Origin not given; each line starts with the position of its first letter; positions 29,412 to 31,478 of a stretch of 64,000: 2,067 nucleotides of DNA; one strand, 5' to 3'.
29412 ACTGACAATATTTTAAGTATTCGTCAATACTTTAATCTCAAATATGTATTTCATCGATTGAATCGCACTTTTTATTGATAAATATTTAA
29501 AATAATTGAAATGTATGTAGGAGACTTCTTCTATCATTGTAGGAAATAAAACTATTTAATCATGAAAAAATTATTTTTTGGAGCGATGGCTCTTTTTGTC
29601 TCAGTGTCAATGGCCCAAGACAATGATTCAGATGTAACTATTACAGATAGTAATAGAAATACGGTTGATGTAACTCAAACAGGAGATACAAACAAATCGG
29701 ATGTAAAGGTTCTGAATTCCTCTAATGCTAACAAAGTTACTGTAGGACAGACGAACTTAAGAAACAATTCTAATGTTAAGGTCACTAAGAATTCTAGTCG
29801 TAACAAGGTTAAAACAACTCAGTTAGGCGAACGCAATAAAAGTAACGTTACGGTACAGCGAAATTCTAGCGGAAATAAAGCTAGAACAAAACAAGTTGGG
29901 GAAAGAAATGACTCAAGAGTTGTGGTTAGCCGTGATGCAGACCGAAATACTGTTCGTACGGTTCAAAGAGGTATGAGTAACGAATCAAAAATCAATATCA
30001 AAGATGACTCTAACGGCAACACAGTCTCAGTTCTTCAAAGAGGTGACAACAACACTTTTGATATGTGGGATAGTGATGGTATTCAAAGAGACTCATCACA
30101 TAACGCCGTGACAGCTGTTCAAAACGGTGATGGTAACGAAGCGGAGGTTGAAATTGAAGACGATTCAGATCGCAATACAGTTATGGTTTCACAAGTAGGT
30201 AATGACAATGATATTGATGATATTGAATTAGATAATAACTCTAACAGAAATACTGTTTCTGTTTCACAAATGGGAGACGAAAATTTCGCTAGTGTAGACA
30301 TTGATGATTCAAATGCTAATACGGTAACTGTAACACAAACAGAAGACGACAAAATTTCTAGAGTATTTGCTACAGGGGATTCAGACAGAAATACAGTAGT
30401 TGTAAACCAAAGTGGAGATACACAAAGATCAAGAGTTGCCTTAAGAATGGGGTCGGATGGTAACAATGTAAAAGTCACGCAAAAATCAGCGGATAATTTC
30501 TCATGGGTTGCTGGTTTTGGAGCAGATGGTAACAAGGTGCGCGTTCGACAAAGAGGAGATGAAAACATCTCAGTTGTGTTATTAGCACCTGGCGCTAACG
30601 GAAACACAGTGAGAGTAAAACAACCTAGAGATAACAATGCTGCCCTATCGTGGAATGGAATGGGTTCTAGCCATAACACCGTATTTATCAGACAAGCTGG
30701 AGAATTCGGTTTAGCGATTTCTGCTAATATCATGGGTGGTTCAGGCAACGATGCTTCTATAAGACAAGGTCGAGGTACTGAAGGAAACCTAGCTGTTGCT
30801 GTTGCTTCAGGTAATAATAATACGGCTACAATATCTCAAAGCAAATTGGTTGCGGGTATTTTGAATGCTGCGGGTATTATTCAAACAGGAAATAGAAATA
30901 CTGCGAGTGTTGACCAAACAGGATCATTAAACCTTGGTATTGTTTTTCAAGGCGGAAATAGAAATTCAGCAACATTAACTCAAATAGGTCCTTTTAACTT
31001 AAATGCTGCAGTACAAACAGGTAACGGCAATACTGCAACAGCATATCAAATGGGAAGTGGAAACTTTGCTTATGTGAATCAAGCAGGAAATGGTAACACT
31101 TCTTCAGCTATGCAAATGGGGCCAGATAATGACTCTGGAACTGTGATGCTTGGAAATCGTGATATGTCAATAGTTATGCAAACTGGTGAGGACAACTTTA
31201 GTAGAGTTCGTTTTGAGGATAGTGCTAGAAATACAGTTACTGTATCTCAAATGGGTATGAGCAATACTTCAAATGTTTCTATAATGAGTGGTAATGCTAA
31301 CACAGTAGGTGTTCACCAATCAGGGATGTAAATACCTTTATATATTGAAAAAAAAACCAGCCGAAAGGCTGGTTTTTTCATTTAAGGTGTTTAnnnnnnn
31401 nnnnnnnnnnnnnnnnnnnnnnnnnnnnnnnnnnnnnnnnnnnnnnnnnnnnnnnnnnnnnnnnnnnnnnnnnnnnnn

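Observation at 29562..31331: Giant curlin-like protein: about 23.5 tandem strand-turn-strand repeats behind a Sec signal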

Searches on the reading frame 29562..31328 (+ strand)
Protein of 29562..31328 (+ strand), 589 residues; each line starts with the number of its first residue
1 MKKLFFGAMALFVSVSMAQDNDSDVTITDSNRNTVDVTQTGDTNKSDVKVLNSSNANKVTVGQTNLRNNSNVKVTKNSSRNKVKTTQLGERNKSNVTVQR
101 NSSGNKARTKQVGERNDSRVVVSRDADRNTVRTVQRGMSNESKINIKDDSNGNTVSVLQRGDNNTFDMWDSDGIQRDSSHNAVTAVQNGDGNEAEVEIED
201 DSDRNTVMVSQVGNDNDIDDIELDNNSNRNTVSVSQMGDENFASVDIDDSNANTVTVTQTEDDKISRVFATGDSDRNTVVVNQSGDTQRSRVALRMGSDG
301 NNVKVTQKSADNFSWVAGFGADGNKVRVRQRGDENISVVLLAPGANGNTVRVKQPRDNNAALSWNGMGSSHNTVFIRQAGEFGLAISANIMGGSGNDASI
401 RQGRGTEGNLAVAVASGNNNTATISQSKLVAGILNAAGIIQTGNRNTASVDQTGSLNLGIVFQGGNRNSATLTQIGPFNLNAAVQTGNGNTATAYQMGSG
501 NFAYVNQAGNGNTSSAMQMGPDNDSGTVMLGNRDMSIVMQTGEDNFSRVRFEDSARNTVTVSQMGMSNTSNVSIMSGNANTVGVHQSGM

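Call 3: search_protein_families(library=pfam, proteins=[window:29562-31328:+], max_evalue=10)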
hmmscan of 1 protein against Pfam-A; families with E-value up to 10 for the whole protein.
window:29562-31328:+ (589 aa): 2 families
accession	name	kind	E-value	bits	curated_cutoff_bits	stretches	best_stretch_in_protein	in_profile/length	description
PF07012.17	Curlin_rpt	-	2.2e-42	143.1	20.7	11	443-476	1-34/34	Curlin associated repeat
PF06744.18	IcmF_C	-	3.7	8.2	26.7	1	137-199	42-103/106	Type VI secretion protein IcmF C2-like domain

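Call 4: search_protein_families(library=ncbifam, proteins=[window:29562-31328:+], max_evalue=10)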
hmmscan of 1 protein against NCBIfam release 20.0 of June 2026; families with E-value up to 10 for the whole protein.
window:29562-31328:+ (589 aa): 3 families
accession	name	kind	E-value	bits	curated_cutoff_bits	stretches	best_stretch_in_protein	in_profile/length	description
NF007506.1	PRK10101.1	equivalog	4.6e-33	114.1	165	7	435-523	44-133/151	curli minor subunit CsgB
NF007470.1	PRK10051.1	equivalog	1.4e-25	90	160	6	415-518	48-149/150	curli major subunit CsgA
TIGR01200.1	GLPGLI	subfamily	7.8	6.2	50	1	2-110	2-110/229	GLPGLI family protein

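Call 5: search_solved_structures(query=window:29562-31328:+, max_evalue=10, show_alignments=3)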
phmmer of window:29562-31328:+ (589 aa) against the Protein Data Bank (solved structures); distinct sequences matched with E-value up to 10: 4.
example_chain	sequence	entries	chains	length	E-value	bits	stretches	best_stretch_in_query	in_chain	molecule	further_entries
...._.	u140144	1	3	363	1.6e-26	96.3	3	297-520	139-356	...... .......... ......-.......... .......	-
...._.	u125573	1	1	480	1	11.2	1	501-562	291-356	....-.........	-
7mde_A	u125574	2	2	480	1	11.1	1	501-562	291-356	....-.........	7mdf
7ul6_A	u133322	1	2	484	1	11.1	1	501-562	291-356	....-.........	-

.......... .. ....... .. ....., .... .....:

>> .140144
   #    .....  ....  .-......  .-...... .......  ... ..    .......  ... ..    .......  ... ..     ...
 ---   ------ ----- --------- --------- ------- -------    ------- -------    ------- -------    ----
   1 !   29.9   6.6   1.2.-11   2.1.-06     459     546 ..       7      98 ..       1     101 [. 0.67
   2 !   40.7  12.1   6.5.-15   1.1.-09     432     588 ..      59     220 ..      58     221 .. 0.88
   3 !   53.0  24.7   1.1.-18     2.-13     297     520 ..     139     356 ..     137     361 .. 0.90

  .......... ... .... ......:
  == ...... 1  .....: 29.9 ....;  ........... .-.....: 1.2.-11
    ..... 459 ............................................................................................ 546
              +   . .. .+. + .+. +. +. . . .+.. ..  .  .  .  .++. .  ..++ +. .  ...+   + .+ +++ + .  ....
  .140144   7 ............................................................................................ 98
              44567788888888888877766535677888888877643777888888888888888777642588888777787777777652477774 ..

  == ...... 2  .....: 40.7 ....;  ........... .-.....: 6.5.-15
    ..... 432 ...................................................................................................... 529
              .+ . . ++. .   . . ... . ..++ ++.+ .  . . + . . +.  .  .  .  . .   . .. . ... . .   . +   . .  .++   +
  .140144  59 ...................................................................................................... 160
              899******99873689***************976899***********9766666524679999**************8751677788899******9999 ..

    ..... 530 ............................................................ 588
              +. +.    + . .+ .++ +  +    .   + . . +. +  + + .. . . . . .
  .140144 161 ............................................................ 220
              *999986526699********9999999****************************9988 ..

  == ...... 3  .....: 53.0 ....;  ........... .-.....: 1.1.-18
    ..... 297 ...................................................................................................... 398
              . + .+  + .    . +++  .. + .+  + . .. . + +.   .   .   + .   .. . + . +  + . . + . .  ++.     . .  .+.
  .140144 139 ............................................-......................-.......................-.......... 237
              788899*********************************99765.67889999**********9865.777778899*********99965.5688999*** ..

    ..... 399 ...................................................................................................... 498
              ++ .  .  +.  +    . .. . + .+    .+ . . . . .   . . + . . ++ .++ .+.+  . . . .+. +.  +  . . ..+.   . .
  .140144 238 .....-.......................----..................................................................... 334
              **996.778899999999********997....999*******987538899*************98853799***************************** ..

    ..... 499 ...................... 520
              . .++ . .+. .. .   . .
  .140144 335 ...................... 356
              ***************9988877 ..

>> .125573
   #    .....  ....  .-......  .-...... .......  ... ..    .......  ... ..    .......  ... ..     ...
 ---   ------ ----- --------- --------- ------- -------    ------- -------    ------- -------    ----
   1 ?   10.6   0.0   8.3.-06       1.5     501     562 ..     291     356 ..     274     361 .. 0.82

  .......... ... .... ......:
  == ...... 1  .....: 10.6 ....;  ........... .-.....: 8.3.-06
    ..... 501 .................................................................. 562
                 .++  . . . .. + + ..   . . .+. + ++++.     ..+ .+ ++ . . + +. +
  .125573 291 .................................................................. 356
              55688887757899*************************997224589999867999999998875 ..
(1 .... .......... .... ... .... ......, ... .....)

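Call 12: find_homologous_proteins(query=window:29562-31328:+, max_evalue=0.00001)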
Query window:29562-31328:+ (589 aa): 18 proteins with E <= 0.00001 among 8000 candidates.
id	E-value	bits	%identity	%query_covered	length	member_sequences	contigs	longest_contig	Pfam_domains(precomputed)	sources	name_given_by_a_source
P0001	2.6e-20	91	83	11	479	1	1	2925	-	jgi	jgi:hypothetical protein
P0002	3.1e-18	84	28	68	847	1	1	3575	PF07012.18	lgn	-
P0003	2.0e-17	81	26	100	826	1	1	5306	PF07012.18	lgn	-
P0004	7.3e-17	79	29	85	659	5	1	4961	PF07012.18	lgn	-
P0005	1.2e-11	62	36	28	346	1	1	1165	PF07012.18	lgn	-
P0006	1.0e-10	59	34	22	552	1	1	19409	PF07012.18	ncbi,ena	-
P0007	1.4e-9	55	26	77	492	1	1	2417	PF07012.18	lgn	-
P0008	2.5e-9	54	27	62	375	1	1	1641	PF07012.18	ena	-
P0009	3.4e-9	54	30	56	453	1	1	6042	PF07012.18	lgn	-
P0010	1.7e-8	52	28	61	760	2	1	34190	PF07012.18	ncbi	-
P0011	3.3e-8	51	26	88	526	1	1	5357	PF07012.18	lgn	-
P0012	2.9e-7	48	26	81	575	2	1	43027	PF07012.18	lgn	-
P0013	3.3e-7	47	29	26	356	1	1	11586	PF07012.18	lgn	-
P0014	1.2e-6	46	31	45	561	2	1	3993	PF07012.18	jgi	-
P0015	1.6e-6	45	32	39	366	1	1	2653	PF07012.18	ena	-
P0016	2.3e-6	45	32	29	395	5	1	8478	PF07012.18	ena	-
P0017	6.3e-6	43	39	15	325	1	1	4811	PF07012.18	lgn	-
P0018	9.2e-6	43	28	49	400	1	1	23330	PF07012.18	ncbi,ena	-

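Call 13: find_encoding_contigs(protein=window:29562-31328:+, flank=10000, max_places=4)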
Protein window:29562-31328:+ (589 aa): 5 contigs read that carry it; 2 places shown.
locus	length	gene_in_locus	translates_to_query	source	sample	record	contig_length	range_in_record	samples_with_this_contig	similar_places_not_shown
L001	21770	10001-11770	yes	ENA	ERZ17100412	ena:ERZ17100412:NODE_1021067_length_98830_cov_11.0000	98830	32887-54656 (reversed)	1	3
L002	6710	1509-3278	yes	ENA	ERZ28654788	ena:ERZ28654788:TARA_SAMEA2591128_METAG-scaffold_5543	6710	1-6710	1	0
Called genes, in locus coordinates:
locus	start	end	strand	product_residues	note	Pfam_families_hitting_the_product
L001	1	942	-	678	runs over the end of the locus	PF01011:PQQ, PF13360:PQQ_2 (faint), PF07774:EMC1_C (faint), PF13442:Cytochrome_CBB3, PF01011:PQQ, PF13570:Beta-prop_ACSF4 (weak)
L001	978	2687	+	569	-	PF13231:PMT_2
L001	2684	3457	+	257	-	PF01503:PRA-PH (faint), PF03819:MazG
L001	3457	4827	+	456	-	PF01554:MatE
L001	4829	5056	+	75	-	-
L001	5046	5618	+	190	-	PF01569:PAP2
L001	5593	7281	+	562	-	PF03901:Glyco_transf_22 (weak), PF13231:PMT_2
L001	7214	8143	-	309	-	PF03706:LPG_synthase_TM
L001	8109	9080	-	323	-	PF00535:Glycos_transf_2, PF10111:Glyco_tranf_2_2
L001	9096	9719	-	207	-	PF01625:PMSR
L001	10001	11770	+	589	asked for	-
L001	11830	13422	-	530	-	PF07969:Amidohydro_3, PF01979:Amidohydro_1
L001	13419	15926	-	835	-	PF00246:Peptidase_M14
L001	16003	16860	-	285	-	PF07536:HWE_HK (weak), PF07568:HisKA_2, PF13581:HATPase_c_2 (weak), PF02518:HATPase_c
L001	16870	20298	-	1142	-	PF07517:SecA_DEAD, PF00270:DEAD (faint), PF01043:SecA_PP_bind, PF00271:Helicase_C (weak), PF21090:P-loop_SecA, PF07516:SecA_SW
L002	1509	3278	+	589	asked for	-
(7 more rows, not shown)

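Call 14: find_encoding_contigs(protein=P0010, flank=10000, max_places=3)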
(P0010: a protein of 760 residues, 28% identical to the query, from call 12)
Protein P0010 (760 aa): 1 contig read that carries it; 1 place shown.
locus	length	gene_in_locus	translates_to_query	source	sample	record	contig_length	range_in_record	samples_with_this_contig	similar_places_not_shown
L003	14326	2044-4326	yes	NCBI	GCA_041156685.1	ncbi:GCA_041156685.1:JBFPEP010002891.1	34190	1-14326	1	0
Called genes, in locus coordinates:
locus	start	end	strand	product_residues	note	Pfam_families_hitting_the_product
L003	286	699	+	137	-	PF10614:CsgF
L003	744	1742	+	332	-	PF03783:CsgG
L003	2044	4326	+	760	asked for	PF07012:Curlin_rpt (weak)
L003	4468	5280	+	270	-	PF07012:Curlin_rpt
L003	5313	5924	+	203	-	-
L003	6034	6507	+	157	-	-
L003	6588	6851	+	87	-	PF04023:FeoA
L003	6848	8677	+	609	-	PF01926:MMR_HSR1, PF02421:FeoB_N, PF09439:SRPRB (weak), PF07670:Gate, PF07664:FeoB_C, PF07670:Gate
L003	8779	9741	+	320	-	PF00561:Abhydrolase_1, PF12146:Hydrolase_4, PF12697:Abhydrolase_6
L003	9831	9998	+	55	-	-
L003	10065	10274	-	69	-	PF00313:CSD, PF08206:OB_RNB (weak)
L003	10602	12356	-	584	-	PF04389:Peptidase_M28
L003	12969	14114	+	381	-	PF00561:Abhydrolase_1, PF12146:Hydrolase_4, PF12697:Abhydrolase_6, PF00326:Peptidase_S9 (faint), PF01738:DLH (faint)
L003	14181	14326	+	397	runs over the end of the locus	-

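Call 15: find_encoding_contigs(protein=P0012, flank=10000, max_places=3)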
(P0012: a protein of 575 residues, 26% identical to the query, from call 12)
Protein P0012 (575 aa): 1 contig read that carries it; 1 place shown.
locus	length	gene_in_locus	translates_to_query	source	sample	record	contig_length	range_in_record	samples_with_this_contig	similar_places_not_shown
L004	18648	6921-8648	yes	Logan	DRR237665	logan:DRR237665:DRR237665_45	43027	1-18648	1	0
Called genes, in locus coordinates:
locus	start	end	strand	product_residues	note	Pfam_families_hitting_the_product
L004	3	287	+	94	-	?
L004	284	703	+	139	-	-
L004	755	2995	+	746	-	PF18072:FGAR-AT_linker, PF00586:AIRS, PF02769:AIRS_C, PF00586:AIRS, PF02769:AIRS_C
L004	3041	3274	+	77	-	PF01722:BolA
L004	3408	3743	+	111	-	PF00462:Glutaredoxin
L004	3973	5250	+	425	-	PF00083:Sugar_tr, PF07690:MFS_1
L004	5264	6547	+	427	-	PF07690:MFS_1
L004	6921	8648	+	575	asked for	PF07012:Curlin_rpt (weak)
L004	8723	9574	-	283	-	PF01171:ATP_bind_3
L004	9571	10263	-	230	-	-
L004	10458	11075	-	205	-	PF00163:Ribosomal_S4, PF01479:S4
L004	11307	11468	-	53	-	PF01679:Pmp3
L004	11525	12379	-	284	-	PF01177:Asp_Glu_race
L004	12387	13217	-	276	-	PF00588:SpoU_methylase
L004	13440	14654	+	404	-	PF00180:Iso_dh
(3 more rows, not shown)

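Call 16: find_related_loci(query=window:29562-31328:+, collection=genome_contigs, flank=10000)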
Query window:29562-31328:+ (589 aa) in genome_contigs; peptide patterns used: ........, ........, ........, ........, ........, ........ (x = any residue, [..] = any of these).
27 stretches matched a pattern; 3 encode a relative of the query (tblastn E <= 1e-3); 3 distinct loci.
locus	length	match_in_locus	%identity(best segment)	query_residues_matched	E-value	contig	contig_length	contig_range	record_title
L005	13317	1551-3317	92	1-589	0e+0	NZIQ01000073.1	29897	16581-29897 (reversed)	MAG: Flavobacteriaceae bacterium isolate MED603 34867, whole genome shotgun sequence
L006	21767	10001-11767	89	1-589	0e+0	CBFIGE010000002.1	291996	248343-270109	MAG: Flavobacteriaceae bacterium isolate Co_bin_772_strict genome assembly, contig: Co_bin_772_strict_c2, whole genome s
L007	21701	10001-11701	83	1-589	0e+0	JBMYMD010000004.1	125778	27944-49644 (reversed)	MAG: Flavobacteriaceae bacterium isolate ME_XS_2108_bin27 ME_XS_2108_bin27_3, whole genome shotgun sequence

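Call 37: predict_structure(alignment_id=A1)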
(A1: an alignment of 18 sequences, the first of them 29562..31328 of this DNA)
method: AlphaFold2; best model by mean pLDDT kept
length: 589 residues; sequences in the alignment: 18
mean_pLDDT: 71.1   pTM: 0.59
mean pLDDT of the five models: 71.1, 65.0, 64.2, 62.4, 56.2
residues with pLDDT >= 90: 28; 70-90: 277; 50-70: 253; < 50: 31
segments of 3 or more residues with pLDDT < 50: 1-18, 173-178
pLDDT, mean of each block of 10 residues (from residue 1): 40 43 62 62 69 64 75 68 76 78 70 77 64 73 64 64 66 48 63 62 62 62 61 68 64 70 68 64 70 64 75 69 72 68 62 63 57 64 56 71 64 79 78 80 89 87 90 89 89 89 87 89 86 86 88 82 87 79 83
secondary structure, 60 per line:
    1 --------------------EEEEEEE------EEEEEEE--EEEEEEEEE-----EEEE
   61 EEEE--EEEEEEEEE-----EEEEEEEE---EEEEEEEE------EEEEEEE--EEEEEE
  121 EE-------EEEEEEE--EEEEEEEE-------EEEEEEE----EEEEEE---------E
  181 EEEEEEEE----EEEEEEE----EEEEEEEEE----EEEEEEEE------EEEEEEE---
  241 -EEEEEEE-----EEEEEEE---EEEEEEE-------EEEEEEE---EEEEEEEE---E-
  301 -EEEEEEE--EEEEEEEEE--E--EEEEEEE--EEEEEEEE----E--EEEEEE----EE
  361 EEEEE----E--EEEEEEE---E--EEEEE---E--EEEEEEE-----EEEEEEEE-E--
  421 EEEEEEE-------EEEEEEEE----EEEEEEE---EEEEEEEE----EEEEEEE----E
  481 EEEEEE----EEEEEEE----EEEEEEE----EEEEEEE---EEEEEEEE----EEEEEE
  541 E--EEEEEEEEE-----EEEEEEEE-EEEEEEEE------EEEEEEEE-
elements in order: E21-27 E34-40 E43-51 E57-64 E67-75 E81-88 E92-99 E106-112 E115-122 E130-136 E139-146 E154-160 E165-170 E180-188 E193-199 E204-212 E217-224 E231-237 E242-248 E254-260 E264-270 E278-284 E288-295 E302-308 E311-319 E325-331 E334-341 E349-354 E359-365 E373-379 E386-390 E397-403 E409-416 E421-427 E435-442 E447-453 E457-464 E469-475 E480-486 E491-497 E502-508 E513-519 E523-530 E535-541 E544-552 E558-565 E567-574 E581-588

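Call 41: fold_search(model_id=the predicted structure, library=pdb)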
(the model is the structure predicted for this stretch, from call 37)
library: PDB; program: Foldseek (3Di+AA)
matches with E <= 10: 77; with E <= 0.001: 0
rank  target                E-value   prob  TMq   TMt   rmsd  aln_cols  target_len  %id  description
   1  5gkq_A                1.0e-01  0.12  0.16  0.14  25.0       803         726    9  Structure of PL6 family alginate lyase AlyGC mutant-R241A (released 2017-02-08)
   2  8bwk_D                2.3e-01  0.13  0.18  0.16  23.9       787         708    9  Metagenomic derived PL6 alginate lyase (released 2023-12-20)
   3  8bwk_C                2.4e-01  0.12  0.19  0.16  24.5       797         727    9  Metagenomic derived PL6 alginate lyase (released 2023-12-20)
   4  4mn8_A                4.4e-01  0.02  0.09  0.08  20.8       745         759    8  Crystal structure of flg22 in complex with the FLS2 and BAK1 ectodomains (released 2013-12-04)
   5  8bwk_A                4.6e-01  0.10  0.18  0.16  23.6       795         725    8  Metagenomic derived PL6 alginate lyase (released 2023-12-20)
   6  5gkd_A                5.1e-01  0.07  0.17  0.15  25.1       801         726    9  Structure of PL6 family alginate lyase AlyGC (released 2017-02-08)
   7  4xn0                  5.6e-01  0.08  0.18  0.17  15.8       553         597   11  Tailspike protein mutant E372A of E. coli bacteriophage HK620 (released 2016-01-27)
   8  5hz3_B                6.1e-01  0.02  0.10  0.10  20.2       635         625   10  Plant peptide hormone receptor RGFR1 in complex with RGFR5 (released 2017-03-22)
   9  1wxr                  6.4e-01  0.10  0.24  0.17  16.4       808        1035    9  Crystal structure of Heme Binding protein, an autotransporter hemoglobine protease from pathogenic Escherichia coli (released 2005-03-01)
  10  4xop_A                7.7e-01  0.11  0.22  0.22  14.3       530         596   12  Tailspike protein double mutant D339N/E372Q of E. coli bacteriophage HK620 in complex with hexasaccharide (released 2016-01-27)
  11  7o7t                  9.4e-01  0.05  0.17  0.14  23.5       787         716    8  Structure of the PL6 family alginate lyase Patl3640 from Pseudoalteromonas atlantica T6c in complex with 4-deoxy-L-eryth (released 2021-07-28)
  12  6p5t_A                1.0e+00  0.09  0.23  0.19  20.3       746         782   10  Surface-layer (S-layer) RsaA protein from Caulobacter crescentus bound to strontium and iodide (released 2020-01-15)
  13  4kh3                  1.1e+00  0.08  0.20  0.22  15.9       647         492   11  Structure of a bacterial self-associating protein (released 2014-01-15)
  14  6gvp_A                1.2e+00  0.02  0.12  0.12  17.6       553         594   11  TAILSPIKE PROTEIN MUTANT E372Q (DELTA N471/S472) OF E. COLI BACTERIOPHAGE HK620 IN COMPLEX WITH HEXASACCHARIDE (released 2018-07-11)
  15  6gvr_A                1.2e+00  0.06  0.19  0.19  15.8       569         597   10  TAILSPIKE PROTEIN MUTANT E372Q (DELTA N471/S472) OF E. COLI BACTERIOPHAGE HK620 IN COMPLEX WITH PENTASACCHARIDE (released 2018-07-11)
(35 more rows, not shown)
